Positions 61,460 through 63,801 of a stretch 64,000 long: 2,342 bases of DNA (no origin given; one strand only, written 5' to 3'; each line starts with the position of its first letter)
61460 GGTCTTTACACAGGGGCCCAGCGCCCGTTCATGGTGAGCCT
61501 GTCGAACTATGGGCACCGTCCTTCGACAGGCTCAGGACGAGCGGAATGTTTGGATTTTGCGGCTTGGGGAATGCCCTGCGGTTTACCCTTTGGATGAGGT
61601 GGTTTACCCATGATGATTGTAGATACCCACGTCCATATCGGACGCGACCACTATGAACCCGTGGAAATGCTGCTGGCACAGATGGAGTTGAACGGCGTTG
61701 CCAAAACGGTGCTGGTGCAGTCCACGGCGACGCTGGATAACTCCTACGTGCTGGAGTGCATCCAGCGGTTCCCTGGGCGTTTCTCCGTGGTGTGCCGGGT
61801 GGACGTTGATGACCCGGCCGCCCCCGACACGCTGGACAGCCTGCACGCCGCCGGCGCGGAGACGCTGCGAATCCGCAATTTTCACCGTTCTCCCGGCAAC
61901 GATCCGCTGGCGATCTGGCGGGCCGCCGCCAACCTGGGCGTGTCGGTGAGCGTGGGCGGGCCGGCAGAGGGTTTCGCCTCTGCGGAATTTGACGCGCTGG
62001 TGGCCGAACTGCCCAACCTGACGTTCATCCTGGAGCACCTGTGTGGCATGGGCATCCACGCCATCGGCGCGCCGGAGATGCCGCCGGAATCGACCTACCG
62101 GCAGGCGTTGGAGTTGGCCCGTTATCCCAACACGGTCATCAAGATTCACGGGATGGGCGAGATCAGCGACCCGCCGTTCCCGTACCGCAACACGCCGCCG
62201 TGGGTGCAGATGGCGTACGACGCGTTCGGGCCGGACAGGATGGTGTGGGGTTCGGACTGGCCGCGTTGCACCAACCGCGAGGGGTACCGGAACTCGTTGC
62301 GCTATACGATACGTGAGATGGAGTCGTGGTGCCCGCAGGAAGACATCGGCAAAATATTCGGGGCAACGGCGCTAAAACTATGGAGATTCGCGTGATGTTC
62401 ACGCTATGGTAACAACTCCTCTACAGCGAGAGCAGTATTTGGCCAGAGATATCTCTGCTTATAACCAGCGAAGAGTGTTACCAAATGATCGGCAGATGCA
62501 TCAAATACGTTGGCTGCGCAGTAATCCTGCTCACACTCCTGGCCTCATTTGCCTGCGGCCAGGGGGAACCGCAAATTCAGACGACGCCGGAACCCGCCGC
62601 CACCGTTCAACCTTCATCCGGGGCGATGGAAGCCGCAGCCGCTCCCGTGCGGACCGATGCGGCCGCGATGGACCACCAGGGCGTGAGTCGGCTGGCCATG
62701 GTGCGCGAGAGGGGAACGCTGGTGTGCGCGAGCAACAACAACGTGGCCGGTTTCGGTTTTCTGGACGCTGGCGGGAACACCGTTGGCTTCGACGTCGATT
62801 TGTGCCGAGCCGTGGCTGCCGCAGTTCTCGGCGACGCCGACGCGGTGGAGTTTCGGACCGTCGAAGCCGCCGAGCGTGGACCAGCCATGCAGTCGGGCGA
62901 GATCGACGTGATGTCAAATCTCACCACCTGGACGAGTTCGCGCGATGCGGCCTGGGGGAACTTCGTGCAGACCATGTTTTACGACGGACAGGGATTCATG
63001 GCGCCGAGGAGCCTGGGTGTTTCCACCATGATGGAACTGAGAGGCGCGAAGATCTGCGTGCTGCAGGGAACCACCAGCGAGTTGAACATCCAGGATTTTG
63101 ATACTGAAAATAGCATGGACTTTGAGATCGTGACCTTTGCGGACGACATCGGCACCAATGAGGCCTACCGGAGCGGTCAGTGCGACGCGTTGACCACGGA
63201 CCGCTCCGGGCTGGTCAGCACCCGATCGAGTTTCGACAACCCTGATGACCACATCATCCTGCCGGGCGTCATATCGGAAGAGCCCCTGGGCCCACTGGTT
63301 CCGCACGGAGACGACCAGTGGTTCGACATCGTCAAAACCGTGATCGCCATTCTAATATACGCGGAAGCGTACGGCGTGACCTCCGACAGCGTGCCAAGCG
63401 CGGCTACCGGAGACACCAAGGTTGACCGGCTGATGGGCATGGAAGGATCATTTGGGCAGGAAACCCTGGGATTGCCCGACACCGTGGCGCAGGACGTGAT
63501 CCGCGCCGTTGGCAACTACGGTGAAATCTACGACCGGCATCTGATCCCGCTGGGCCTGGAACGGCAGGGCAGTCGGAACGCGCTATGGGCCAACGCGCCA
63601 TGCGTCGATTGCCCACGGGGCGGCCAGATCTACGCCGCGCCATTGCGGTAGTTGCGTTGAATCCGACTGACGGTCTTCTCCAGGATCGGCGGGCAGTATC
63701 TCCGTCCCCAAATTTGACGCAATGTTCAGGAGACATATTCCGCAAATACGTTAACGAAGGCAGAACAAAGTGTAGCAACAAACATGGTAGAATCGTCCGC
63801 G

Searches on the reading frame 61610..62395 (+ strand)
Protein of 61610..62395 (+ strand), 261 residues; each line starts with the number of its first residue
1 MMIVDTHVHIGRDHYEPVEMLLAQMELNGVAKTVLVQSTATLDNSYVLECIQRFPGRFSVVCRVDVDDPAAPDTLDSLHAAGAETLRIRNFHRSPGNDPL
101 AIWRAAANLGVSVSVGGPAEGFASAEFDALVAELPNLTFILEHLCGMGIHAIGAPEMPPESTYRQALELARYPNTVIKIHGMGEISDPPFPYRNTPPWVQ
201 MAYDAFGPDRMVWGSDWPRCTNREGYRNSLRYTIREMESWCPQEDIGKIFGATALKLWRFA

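Call 68: search_protein_families(library=pfam, proteins=[window:61610-62395:+], max_evalue=0.0001)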
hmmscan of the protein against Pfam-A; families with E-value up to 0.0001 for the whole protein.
window:61610-62395:+ (261 aa): 1 family
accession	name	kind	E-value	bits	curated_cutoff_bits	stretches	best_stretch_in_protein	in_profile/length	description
PF04909.20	Amidohydro_2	-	2.7e-33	116.4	26.4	1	16-260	34-289/289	Amidohydrolase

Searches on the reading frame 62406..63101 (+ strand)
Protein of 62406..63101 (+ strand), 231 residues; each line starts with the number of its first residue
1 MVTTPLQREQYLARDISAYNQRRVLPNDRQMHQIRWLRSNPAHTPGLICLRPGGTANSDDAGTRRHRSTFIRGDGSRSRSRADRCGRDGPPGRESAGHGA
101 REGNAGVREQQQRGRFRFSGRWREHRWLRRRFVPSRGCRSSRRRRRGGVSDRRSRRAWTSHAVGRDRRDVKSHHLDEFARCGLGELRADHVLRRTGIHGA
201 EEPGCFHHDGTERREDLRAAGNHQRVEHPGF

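Call 66: find_encoding_contigs(protein=window:62406-63101:+, flank=10000, max_places=1)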
Protein window:62406-63101:+ (231 aa): no gene with exactly this product is on record in the collection.

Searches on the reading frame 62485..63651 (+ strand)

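Call 68: search_protein_families(library=pfam, proteins=[window:62485-63651:+], max_evalue=0.0001)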
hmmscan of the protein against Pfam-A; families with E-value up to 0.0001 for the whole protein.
window:62485-63651:+ (388 aa): 1 family
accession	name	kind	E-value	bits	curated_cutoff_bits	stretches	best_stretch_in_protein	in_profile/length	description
PF00497.25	SBP_bac_3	-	2.7e-14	53.5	26.4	1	79-290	1-116/132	Bacterial extracellular solute-binding proteins, family 3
